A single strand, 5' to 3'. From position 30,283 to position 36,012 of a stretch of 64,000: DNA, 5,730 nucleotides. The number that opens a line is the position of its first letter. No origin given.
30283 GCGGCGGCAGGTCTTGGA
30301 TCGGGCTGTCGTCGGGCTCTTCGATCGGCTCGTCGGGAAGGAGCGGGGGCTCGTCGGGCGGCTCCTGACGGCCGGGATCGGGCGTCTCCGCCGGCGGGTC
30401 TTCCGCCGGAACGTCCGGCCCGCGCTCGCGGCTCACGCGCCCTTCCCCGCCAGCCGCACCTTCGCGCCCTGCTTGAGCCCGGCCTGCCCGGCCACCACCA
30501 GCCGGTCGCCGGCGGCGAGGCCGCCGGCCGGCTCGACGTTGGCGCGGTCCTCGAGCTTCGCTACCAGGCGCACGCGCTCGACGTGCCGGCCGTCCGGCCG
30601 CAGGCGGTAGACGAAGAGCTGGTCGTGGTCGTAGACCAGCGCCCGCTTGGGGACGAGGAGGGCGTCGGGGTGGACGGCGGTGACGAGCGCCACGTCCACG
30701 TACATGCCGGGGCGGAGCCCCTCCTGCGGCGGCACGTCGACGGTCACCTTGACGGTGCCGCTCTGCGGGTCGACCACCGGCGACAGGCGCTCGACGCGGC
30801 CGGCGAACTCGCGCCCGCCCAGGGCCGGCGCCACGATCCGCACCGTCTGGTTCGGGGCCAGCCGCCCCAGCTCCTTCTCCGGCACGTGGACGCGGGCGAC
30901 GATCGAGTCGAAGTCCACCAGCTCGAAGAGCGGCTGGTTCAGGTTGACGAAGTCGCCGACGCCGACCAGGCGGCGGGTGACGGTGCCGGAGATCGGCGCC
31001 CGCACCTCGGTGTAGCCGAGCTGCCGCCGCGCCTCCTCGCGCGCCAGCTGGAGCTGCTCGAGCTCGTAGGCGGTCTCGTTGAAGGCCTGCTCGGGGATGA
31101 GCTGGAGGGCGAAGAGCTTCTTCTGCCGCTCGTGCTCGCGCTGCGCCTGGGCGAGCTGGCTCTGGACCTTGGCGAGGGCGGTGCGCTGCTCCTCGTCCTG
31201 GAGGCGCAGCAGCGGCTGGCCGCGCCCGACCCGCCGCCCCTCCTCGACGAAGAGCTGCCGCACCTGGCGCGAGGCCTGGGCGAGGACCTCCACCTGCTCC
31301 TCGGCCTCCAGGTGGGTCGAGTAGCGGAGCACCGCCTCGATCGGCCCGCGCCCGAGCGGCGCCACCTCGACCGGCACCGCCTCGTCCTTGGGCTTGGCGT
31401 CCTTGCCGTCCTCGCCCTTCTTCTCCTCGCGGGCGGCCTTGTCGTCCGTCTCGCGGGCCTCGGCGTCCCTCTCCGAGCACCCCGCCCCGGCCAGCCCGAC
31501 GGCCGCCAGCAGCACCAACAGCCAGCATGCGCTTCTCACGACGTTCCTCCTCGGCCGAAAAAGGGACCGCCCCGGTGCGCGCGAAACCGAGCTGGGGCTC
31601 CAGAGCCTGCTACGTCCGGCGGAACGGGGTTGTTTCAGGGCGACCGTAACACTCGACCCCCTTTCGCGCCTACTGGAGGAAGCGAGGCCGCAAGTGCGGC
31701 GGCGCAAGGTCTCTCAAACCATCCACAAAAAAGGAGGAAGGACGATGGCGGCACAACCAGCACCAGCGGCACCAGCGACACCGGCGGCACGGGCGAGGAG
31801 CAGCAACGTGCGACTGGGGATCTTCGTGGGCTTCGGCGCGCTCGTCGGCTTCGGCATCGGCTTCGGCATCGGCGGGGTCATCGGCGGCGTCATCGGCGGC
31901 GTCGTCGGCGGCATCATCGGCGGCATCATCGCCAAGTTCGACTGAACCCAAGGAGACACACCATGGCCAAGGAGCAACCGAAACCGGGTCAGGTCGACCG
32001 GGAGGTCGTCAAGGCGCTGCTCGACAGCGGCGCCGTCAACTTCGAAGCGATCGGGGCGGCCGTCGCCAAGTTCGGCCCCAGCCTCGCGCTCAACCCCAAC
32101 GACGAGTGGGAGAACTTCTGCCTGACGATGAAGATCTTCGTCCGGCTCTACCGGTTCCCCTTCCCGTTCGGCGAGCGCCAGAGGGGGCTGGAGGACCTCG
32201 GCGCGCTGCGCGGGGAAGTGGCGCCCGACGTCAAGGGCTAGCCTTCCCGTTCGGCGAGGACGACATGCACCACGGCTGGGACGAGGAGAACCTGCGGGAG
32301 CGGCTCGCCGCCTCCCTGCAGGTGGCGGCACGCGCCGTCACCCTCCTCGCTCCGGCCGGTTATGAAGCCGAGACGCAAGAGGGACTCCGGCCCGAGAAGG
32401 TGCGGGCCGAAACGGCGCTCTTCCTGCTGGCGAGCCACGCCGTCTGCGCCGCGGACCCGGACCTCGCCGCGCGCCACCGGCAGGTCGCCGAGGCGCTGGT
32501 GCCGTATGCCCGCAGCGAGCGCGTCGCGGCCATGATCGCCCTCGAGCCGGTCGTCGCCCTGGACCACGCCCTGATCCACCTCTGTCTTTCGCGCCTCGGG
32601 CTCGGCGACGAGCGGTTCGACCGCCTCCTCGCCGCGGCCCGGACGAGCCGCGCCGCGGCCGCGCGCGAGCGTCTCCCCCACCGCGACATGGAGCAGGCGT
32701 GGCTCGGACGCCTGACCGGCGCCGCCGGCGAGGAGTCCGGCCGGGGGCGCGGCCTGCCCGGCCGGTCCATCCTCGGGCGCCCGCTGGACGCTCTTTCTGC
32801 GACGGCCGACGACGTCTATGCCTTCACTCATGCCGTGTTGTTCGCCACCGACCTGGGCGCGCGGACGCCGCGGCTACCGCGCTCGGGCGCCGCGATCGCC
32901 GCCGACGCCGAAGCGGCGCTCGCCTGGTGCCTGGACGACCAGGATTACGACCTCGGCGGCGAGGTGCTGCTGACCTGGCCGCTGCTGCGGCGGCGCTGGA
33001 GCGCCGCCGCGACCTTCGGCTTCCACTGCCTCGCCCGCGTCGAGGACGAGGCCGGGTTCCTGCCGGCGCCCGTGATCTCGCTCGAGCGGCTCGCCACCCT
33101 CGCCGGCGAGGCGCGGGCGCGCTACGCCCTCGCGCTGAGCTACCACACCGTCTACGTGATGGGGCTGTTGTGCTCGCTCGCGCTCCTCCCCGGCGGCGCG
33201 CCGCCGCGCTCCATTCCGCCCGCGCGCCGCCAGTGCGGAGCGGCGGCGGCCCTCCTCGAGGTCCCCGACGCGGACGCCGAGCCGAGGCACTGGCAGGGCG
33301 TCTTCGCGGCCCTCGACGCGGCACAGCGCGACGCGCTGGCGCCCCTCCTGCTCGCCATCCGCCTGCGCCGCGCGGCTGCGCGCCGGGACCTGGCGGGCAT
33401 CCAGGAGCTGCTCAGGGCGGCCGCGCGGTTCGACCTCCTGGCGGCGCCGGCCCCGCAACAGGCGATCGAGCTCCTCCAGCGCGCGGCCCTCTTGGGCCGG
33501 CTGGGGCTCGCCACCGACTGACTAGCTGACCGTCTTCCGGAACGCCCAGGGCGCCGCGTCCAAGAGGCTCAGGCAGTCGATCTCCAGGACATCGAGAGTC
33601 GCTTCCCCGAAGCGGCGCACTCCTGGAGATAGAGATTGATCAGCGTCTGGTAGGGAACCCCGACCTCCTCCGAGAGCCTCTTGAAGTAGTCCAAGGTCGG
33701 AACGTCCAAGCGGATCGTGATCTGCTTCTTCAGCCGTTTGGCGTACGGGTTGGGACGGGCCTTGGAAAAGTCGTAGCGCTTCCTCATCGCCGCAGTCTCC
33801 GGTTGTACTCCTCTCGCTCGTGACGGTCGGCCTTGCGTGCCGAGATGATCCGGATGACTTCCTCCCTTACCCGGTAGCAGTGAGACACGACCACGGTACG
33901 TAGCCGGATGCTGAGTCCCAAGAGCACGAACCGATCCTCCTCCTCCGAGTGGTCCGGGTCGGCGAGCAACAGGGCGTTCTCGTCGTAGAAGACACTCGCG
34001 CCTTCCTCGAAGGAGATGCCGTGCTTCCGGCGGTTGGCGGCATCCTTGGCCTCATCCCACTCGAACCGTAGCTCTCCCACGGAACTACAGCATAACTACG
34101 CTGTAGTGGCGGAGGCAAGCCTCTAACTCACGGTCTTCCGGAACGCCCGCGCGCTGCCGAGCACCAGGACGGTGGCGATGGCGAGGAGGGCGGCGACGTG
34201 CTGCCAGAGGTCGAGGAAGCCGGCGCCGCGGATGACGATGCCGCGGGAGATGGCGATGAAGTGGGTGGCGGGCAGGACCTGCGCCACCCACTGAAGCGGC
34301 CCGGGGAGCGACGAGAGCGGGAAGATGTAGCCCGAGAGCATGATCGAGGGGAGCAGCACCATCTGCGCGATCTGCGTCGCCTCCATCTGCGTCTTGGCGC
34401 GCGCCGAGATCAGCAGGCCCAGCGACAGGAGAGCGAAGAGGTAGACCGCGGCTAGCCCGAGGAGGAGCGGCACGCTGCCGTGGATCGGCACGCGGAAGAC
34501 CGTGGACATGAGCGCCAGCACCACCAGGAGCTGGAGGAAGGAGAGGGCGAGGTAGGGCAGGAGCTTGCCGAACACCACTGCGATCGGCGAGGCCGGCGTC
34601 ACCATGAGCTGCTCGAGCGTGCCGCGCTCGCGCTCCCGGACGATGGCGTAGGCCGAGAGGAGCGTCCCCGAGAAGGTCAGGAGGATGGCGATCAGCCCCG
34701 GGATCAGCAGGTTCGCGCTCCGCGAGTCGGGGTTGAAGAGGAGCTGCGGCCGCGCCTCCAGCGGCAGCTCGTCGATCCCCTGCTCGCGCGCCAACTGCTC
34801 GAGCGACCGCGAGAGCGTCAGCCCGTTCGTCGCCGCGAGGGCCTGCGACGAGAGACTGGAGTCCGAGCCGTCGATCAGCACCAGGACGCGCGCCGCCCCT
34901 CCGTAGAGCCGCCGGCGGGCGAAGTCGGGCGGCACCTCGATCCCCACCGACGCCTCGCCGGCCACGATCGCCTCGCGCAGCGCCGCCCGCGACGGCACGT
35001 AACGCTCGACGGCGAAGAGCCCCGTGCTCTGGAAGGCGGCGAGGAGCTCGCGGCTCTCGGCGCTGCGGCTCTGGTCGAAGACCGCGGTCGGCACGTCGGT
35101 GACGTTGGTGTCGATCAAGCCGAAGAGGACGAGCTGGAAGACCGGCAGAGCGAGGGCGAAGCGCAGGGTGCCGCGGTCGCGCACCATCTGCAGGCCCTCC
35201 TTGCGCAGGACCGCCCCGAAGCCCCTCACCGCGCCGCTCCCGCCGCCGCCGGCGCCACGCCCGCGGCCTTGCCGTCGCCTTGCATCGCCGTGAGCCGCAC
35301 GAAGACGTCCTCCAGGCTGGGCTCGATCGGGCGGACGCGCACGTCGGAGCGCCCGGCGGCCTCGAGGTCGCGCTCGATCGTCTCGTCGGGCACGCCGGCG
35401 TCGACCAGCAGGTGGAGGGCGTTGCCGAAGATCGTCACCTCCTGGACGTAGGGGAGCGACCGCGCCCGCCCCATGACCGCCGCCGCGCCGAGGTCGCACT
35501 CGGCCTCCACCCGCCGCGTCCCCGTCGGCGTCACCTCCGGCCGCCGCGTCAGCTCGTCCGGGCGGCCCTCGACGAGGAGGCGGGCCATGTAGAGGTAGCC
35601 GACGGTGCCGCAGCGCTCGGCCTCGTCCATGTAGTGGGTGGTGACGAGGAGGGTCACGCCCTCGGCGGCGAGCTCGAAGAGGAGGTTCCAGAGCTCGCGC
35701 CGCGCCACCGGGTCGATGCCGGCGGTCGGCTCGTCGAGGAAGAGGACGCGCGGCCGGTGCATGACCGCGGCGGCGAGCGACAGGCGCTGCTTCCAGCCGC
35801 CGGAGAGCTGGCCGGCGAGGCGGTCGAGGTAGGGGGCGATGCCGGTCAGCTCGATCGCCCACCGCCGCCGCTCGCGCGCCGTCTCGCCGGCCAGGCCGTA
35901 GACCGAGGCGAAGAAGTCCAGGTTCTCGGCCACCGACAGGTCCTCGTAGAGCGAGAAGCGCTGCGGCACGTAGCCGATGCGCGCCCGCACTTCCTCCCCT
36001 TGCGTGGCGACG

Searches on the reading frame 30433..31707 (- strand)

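Call 68: search_protein_families(library=pfam, proteins=[window:30433-31707:-], max_evalue=0.0001)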
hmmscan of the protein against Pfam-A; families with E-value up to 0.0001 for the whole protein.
window:30433-31707:- (424 aa): 2 families
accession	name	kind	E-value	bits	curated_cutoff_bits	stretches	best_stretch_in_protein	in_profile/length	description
PF16576.10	HlyD_D23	-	8.8e-27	94.2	30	1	136-337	17-214/214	Barrel-sandwich domain of CusB or HlyD membrane-fusion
PF13437.12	HlyD_3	-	2e-22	80.4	22.2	1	235-334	2-106/106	HlyD family secretion protein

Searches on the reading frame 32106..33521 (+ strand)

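Call 68: search_protein_families(library=pfam, proteins=[window:32106-33521:+], max_evalue=0.0001)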
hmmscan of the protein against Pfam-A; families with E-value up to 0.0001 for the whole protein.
window:32106-33521:+ (471 aa): 1 family
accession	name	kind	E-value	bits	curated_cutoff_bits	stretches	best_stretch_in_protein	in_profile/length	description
PF21836.2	DUF6895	-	1e-50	173.2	23.8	1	69-356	3-288/289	Domain of unknown function (DUF6895)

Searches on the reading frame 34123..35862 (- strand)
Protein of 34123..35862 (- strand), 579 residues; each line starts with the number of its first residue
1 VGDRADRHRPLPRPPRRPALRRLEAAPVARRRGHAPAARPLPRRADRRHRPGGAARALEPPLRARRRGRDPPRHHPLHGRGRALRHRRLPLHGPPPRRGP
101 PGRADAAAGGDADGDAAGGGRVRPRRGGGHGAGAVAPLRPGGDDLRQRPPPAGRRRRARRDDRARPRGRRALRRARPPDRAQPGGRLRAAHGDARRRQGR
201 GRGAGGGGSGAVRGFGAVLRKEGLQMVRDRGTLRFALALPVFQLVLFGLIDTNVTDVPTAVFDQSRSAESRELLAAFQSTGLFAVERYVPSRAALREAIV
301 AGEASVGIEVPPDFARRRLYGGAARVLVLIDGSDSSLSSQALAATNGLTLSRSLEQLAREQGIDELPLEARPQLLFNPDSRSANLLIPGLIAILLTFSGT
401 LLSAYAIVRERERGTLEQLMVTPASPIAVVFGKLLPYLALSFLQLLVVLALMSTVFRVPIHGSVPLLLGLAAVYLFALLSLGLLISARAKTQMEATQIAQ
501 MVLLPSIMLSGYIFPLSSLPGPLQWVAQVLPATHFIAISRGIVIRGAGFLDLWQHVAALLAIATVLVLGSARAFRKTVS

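Call 68: search_protein_families(library=pfam, proteins=[window:34123-35862:-], max_evalue=0.0001)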
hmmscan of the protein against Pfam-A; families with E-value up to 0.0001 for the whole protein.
window:34123-35862:- (579 aa): 4 families
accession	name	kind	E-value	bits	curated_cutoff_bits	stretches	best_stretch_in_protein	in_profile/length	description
PF12698.13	ABC2_membrane_3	-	9.2e-54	183.3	31.6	1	233-570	4-345/347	ABC-2 family transporter protein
PF01061.29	ABC2_membrane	-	3e-31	109.1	26.9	1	383-542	47-209/211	ABC-2 type transporter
PF12679.13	ABC2_membrane_2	-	1.4e-17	64.3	27.2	1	217-576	2-280/283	ABC-2 family transporter protein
PF12730.13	ABC2_membrane_4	-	1.3e-06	28.9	27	1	391-488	56-161/179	ABC-2 family transporter protein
